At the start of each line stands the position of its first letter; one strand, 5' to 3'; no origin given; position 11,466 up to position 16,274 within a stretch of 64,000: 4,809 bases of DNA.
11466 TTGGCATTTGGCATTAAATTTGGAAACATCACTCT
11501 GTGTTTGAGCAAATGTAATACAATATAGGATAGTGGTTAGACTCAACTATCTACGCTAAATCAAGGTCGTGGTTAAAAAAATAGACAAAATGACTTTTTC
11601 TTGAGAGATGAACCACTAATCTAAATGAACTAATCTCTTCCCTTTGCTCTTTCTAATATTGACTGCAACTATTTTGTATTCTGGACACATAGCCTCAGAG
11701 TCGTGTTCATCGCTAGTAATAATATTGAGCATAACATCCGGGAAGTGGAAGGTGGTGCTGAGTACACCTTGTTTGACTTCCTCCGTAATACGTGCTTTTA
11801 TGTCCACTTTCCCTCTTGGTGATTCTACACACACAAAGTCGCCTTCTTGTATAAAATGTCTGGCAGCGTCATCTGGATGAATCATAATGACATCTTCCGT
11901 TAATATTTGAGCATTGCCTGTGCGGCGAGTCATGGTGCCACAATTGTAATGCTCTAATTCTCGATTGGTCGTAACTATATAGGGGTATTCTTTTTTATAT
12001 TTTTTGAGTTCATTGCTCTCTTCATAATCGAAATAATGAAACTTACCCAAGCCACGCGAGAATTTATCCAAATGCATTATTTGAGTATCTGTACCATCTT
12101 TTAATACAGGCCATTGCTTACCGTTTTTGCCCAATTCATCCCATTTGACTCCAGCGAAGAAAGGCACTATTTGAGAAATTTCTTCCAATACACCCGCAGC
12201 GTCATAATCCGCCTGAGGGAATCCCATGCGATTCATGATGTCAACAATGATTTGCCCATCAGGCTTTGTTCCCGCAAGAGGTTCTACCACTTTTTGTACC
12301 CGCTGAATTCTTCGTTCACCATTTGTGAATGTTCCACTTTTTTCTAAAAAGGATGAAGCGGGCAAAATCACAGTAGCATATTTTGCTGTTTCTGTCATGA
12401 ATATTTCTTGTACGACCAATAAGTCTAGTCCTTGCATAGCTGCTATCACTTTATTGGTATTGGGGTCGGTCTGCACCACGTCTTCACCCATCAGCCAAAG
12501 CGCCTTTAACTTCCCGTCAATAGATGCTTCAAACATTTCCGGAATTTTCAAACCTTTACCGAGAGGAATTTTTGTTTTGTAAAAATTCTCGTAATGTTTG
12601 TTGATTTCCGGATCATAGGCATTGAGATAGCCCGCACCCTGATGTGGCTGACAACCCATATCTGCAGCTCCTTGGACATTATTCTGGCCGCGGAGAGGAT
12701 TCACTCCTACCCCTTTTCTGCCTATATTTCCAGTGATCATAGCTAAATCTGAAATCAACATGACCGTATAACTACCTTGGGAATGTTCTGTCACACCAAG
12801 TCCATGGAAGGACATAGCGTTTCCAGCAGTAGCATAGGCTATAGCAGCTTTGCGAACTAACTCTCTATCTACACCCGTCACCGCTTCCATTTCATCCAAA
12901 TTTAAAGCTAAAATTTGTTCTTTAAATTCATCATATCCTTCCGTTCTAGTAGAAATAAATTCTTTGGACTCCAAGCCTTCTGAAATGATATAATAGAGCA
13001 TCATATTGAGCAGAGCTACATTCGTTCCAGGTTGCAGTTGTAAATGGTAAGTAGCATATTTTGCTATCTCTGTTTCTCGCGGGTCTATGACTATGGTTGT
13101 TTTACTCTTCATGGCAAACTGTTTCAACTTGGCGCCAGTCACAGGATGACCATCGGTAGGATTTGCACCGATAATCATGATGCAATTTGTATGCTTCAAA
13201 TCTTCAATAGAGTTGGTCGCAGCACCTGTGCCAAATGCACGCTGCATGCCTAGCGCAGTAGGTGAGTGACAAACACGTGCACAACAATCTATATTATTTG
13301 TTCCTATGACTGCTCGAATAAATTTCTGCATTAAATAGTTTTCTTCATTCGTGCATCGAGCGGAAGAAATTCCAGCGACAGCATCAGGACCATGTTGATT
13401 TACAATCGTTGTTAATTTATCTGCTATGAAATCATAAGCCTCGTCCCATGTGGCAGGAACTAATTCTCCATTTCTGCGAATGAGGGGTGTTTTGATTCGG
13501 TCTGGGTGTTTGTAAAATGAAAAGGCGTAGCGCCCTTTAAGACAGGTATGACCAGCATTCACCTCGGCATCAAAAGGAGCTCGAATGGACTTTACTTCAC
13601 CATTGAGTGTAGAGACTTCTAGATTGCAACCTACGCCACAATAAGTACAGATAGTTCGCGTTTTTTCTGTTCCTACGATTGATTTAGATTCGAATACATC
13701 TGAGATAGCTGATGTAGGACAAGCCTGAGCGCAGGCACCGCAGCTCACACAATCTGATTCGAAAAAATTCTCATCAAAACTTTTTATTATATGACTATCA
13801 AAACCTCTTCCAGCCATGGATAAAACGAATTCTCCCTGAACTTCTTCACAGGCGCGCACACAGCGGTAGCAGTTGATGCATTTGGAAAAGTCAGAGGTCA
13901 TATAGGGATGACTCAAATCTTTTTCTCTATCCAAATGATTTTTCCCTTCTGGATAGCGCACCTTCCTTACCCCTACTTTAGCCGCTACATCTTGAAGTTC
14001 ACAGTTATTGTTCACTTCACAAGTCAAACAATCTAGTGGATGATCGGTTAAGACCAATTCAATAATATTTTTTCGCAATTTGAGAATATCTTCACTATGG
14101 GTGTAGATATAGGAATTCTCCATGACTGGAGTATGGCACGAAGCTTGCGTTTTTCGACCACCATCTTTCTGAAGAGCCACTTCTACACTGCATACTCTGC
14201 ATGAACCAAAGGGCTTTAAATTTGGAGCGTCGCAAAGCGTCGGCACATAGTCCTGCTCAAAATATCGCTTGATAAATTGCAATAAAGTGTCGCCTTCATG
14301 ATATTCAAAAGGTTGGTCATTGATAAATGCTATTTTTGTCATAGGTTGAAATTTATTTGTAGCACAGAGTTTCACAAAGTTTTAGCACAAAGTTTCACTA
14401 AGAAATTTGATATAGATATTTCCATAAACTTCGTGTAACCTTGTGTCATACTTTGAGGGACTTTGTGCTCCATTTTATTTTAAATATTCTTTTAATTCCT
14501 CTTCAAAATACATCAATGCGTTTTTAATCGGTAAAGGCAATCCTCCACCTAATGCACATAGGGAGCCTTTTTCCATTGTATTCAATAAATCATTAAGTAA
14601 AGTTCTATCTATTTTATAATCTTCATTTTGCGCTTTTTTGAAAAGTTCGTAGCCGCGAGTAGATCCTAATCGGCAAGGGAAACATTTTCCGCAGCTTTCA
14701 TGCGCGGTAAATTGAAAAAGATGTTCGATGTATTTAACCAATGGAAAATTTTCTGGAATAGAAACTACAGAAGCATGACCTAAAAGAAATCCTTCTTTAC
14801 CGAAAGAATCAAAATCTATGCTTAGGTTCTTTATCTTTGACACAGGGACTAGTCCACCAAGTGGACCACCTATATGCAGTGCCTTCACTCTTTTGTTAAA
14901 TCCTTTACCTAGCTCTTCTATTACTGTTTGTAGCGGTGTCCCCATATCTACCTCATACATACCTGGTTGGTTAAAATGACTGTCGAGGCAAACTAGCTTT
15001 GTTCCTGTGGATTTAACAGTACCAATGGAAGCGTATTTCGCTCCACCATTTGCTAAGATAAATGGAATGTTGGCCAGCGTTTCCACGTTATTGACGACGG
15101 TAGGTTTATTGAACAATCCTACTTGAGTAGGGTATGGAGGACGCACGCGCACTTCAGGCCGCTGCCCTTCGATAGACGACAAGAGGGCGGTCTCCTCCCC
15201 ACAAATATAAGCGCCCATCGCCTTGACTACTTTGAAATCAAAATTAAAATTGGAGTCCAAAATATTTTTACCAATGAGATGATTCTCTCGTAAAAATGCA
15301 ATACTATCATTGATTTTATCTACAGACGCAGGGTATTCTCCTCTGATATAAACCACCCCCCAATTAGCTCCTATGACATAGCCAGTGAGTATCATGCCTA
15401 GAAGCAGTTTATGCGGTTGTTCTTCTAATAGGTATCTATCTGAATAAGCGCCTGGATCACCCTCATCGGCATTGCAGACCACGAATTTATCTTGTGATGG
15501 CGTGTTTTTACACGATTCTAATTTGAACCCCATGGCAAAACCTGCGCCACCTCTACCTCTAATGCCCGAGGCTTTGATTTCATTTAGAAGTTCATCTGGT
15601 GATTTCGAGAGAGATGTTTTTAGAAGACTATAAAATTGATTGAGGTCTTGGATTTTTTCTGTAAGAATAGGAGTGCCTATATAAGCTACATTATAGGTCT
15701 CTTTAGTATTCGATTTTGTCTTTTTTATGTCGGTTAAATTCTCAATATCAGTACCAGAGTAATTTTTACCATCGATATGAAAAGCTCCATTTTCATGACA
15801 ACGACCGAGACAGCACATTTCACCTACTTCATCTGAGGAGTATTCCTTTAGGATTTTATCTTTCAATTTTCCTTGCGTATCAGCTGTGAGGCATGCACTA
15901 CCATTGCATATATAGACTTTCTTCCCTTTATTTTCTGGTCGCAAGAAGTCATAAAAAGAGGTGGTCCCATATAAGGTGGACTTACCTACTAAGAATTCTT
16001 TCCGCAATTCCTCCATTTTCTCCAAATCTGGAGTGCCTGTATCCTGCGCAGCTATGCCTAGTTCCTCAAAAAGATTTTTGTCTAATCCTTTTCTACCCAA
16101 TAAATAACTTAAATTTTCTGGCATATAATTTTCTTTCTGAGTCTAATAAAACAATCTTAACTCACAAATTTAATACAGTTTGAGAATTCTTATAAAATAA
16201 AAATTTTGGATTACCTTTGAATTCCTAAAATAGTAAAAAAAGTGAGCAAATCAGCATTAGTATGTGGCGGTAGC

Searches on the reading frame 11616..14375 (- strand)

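Call 46: search_protein_families(library=ncbifam, proteins=[window:11616-14375:-], max_evalue=1e-10)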
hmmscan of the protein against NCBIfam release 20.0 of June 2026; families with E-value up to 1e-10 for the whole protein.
window:11616-14375:- (919 aa): 31 families (the best 25 are shown)
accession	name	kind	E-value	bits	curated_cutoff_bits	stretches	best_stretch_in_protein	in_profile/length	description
TIGR01591.1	Fdh-alpha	equivalog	2.6e-241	802.4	666.25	1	241-907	1-672/672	formate dehydrogenase subunit alpha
NF047855.1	AssmNtatRedNasC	equivalog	3.6e-133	445.3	1100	1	237-908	19-707/708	assimilatory nitrate reductase catalytic subunit NasC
TIGR01973.1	NuoG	equivalog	4.1e-101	339.6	470.05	1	17-710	2-603/606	NADH-quinone oxidoreductase subunit NuoG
NF041323.1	Nitr_red_NasA_Halo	equivalog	1.8e-85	287.9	1000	1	246-907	3-672/673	assimilatory nitrate reductase NasA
NF010055.0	PRK13532.1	equivalog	6.4e-82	276.1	904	3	204-478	8-291/830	nitrate reductase catalytic subunit NapA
NF005895.0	PRK07860.1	equivalog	7.9e-80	268.9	802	1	44-736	46-677/811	NADH-quinone oxidoreductase subunit G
TIGR01706.1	NAPA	equivalog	4.9e-76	256.7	930.55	3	205-478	8-291/830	periplasmic nitrate reductase subunit alpha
TIGR01701.1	Fdhalpha-like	subfamily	4.7e-75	253.2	582.15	1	292-909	98-743/744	FdhF/YdeP family oxidoreductase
TIGR01553.1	formate-DH-alph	equivalog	5.3e-72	242.9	814.2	2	223-480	30-306/1009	formate dehydrogenase-N subunit alpha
NF041513.1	formate_DH_Act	exception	1.5e-60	205.1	1400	1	221-479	25-296/1067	formate dehydrogenase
NF012032.0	PRK15488.1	equivalog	4.2e-59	200.3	694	1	203-720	7-530/759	thiosulfate reductase PhsA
NF040763.1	FeFe_hydrog_A6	exception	1.4e-55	188.8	765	1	18-234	5-215/571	NADH-dependent [FeFe] hydrogenase, group A6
TIGR02166.1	dmsA_ynfE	subfamily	4.7e-54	183.7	777.7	1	209-721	12-561/794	DMSO/selenate family reductase complex A subunit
NF005745.0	PRK07569.1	equivalog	4.1e-49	167.1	333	1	17-227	7-210/238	bidirectional hydrogenase complex protein HoxU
TIGR00509.1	bisC_fam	subfamily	5.7e-42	143.9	1017.55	1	299-721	65-514/772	molybdopterin guanine dinucleotide-containing S/N-oxide reductase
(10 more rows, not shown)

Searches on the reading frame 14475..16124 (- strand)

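Call 46: search_protein_families(library=ncbifam, proteins=[window:14475-16124:-], max_evalue=1e-10)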
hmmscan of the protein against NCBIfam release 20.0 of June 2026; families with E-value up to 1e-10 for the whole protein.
window:14475-16124:- (549 aa): 5 families
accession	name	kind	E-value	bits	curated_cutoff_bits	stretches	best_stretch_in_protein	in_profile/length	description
TIGR01959.1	nuoF_fam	equivalog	2.3e-113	378.7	558.65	1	159-547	18-409/410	NADH-quinone oxidoreductase subunit NuoF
NF010120.0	PRK13596.1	equivalog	6.9e-93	311.5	389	1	169-546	33-415/433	NADH-quinone oxidoreductase subunit NuoF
NF008436.0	PRK11278.1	equivalog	7.2e-83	278.9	749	1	133-545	5-423/448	NADH-quinone oxidoreductase subunit NuoF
TIGR01945.1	rnfC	subfamily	9.2e-15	54.1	245.95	1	165-425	110-333/435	RnfABCDGE type electron transport complex subunit C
NF003454.1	PRK05035.1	equivalog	9.7e-15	54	345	1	171-425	118-336/556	electron transport complex subunit RsxC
